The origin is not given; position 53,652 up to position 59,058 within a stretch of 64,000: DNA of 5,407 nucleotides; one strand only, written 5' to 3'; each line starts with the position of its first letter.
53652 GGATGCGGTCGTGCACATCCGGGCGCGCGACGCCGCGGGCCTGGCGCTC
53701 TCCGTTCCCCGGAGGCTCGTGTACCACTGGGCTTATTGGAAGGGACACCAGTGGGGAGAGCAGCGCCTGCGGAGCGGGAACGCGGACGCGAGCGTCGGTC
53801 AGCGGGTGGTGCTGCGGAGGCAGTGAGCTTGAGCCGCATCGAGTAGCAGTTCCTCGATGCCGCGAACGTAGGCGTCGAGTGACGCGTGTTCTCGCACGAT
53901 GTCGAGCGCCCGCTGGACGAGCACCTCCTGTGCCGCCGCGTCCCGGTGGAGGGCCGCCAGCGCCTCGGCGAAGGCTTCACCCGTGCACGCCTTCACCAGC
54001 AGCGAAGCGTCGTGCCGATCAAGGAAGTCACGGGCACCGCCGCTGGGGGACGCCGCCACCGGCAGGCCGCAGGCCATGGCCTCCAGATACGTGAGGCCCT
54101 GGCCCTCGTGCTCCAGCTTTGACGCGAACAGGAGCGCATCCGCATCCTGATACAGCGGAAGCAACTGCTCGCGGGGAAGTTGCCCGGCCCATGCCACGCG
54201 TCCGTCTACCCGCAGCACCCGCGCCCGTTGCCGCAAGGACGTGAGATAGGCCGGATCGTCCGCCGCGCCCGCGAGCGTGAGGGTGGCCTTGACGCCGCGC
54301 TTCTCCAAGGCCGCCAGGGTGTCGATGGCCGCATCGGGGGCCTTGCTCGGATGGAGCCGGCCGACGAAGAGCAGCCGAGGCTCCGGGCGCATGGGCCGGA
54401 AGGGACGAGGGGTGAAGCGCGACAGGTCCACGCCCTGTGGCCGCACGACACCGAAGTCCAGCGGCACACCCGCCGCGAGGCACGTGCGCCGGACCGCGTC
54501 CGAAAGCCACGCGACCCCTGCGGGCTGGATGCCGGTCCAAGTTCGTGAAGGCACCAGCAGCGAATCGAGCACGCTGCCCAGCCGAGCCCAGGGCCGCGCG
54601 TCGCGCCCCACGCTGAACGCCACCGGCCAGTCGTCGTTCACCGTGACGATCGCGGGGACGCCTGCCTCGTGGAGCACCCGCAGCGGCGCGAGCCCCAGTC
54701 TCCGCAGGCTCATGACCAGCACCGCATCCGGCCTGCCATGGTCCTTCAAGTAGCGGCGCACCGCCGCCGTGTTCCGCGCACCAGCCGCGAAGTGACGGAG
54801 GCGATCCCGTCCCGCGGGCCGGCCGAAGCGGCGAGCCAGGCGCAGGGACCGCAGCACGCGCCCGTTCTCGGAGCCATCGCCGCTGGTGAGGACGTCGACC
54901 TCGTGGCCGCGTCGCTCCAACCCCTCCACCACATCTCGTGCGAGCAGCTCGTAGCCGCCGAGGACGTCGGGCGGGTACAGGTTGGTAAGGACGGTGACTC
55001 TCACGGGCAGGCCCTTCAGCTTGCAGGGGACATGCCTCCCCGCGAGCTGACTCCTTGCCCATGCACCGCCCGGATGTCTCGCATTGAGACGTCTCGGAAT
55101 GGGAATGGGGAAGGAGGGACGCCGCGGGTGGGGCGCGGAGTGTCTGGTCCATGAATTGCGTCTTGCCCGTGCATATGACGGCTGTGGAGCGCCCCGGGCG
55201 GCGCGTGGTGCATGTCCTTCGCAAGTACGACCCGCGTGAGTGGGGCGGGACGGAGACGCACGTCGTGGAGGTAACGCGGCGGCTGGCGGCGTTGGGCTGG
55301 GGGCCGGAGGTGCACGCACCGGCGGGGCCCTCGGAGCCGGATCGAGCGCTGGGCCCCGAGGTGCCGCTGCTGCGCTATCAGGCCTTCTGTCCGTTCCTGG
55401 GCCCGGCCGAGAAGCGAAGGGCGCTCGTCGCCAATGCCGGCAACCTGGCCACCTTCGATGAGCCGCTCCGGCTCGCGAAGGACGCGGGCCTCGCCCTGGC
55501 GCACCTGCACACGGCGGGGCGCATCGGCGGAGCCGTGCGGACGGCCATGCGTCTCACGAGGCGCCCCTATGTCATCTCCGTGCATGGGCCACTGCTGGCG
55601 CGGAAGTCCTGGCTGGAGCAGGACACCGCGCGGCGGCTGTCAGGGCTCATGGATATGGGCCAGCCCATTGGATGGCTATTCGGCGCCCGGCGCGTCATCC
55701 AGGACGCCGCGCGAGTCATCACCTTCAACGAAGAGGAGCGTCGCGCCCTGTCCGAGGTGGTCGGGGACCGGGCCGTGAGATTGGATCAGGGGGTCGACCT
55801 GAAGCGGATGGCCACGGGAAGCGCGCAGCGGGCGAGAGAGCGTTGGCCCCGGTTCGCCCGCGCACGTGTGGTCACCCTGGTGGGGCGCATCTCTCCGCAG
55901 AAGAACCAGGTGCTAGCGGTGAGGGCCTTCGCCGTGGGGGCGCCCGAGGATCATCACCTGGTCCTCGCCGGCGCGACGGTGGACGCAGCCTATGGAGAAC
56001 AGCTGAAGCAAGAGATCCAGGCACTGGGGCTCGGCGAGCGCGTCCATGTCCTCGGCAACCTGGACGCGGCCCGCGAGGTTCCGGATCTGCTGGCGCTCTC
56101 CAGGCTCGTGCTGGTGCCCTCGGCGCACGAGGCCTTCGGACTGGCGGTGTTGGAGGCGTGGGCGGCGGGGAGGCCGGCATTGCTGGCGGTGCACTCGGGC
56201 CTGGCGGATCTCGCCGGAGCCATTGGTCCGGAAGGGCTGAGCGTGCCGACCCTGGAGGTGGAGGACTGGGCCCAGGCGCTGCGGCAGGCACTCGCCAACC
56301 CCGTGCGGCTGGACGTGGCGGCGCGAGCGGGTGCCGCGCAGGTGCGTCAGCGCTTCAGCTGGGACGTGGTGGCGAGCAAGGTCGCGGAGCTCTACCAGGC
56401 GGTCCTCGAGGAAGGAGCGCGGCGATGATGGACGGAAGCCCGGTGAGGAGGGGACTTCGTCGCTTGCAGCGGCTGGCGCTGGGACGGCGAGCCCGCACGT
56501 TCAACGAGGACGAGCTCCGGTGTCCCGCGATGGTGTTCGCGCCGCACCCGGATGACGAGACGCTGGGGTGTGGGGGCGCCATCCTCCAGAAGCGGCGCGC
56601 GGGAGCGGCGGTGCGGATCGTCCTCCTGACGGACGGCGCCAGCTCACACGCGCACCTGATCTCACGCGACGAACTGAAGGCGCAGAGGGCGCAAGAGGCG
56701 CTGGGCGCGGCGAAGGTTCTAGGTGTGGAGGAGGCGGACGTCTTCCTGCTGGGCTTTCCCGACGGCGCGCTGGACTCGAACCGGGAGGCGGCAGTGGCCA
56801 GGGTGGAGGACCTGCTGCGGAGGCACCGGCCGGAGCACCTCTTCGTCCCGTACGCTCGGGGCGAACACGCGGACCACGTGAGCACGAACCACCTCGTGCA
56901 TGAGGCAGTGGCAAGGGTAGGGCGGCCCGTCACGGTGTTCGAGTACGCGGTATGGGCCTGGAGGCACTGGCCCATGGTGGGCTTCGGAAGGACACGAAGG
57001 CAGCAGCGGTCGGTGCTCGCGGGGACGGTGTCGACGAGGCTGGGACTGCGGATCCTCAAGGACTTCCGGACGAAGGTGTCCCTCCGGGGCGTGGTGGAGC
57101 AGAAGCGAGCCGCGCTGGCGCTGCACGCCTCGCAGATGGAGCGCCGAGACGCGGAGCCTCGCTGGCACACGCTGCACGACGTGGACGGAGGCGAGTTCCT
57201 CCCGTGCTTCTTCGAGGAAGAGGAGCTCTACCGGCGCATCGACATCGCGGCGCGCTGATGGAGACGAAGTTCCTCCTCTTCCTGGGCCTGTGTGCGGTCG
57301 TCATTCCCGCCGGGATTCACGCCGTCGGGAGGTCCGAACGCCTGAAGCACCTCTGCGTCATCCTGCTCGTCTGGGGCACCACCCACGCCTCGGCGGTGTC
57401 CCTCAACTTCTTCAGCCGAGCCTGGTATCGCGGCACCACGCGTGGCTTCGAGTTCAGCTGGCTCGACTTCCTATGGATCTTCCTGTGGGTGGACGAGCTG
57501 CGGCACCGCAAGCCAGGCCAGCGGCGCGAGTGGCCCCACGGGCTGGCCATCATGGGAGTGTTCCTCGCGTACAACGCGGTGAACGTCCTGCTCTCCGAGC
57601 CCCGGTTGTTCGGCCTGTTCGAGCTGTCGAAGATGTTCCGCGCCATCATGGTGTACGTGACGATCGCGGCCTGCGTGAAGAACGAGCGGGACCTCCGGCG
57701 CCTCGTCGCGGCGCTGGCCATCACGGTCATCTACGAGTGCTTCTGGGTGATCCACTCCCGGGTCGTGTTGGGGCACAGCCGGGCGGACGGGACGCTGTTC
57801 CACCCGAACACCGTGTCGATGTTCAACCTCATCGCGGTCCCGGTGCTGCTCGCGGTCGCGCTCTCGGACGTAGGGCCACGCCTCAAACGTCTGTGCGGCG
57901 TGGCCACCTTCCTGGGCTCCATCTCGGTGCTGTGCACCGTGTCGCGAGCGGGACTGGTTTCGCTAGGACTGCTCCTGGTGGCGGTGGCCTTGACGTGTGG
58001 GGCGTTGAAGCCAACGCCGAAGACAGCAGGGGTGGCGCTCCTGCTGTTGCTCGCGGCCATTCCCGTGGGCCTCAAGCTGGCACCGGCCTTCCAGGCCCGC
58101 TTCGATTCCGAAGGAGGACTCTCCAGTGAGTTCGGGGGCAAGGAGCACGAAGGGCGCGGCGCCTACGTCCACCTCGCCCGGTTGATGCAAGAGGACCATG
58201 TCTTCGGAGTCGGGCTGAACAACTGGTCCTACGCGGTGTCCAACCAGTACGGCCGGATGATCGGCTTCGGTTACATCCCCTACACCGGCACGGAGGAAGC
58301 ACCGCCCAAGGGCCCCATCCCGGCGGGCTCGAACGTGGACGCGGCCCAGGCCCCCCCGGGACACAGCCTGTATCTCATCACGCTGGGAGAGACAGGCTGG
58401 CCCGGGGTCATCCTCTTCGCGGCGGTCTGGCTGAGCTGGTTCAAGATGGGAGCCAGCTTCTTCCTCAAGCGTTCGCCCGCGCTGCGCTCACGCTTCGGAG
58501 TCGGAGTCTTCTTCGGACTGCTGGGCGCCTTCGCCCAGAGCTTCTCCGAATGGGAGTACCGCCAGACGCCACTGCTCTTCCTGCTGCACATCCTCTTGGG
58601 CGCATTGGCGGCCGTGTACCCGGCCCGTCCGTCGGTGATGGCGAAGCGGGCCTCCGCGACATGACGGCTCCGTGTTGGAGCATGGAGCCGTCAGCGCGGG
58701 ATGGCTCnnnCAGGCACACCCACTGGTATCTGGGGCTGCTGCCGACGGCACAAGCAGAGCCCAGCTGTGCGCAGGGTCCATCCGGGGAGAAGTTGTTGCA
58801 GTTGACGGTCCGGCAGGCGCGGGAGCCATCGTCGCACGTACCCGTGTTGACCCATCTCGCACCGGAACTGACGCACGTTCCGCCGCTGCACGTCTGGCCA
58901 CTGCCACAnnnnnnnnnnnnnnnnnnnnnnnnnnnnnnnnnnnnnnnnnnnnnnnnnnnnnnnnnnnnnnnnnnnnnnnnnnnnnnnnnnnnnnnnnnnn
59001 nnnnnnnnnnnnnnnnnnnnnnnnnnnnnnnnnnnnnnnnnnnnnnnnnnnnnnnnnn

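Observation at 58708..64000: Tandem paralogous kelch + cysteine-rich-repeat lipoproteins with about 90% nucleotide identity and a possibly uncharacterised 37-aa Cys repeat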

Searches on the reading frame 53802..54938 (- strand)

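Call 67: search_protein_families(library=pfam, proteins=[window:53802-54938:-], max_evalue=0.001)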
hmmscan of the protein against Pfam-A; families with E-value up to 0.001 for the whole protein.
window:53802-54938:- (379 aa): 6 families
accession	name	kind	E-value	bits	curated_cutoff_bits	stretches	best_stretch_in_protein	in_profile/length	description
PF13692.12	Glyco_trans_1_4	-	2.1e-26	93.3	27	1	186-333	1-142/142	Glycosyl transferases group 1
PF00534.26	Glycos_transf_1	-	2.7e-26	92.6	26.4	1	186-344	15-169/172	Glycosyl transferases group 1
PF13439.12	Glyco_transf_4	-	2.8e-12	47.4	28.5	1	2-174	10-170/170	Glycosyltransferase Family 4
PF13579.12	Glyco_trans_4_4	-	9.5e-10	39.5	29.7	1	1-159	8-148/158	Glycosyl transferase 4-like domain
PF20706.3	GT4-conflict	-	2e-08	34.1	26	1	181-316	192-326/385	Family 4 Glycosyltransferase in conflict systems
PF13524.12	Glyco_trans_1_2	-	8.8e-08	32.7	25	1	218-356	15-137/144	Glycosyl transferase-like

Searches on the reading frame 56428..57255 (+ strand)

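Call 67: search_protein_families(library=pfam, proteins=[window:56428-57255:+], max_evalue=0.001)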
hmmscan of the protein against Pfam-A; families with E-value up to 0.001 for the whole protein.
window:56428-57255:+ (276 aa): 1 family
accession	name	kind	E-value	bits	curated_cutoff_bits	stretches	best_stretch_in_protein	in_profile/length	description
PF02585.22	PIG-L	-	2.1e-31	109.6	28.2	1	35-160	1-128/129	GlcNAc-PI de-N-acetylase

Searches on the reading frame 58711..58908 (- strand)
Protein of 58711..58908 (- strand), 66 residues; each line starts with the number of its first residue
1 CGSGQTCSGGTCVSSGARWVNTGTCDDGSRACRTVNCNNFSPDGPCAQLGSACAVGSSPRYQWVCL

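Call 9: search_protein_families(library=pfam, proteins=[window:58711-58908:-], max_evalue=10)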
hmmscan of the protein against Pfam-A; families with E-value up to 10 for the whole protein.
seq(66 aa): 0 families

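Call 10: search_protein_families(library=ncbifam, proteins=[window:58711-58908:-], max_evalue=10)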
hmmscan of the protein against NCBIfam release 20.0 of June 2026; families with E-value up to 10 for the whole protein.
seq(66 aa): 0 families
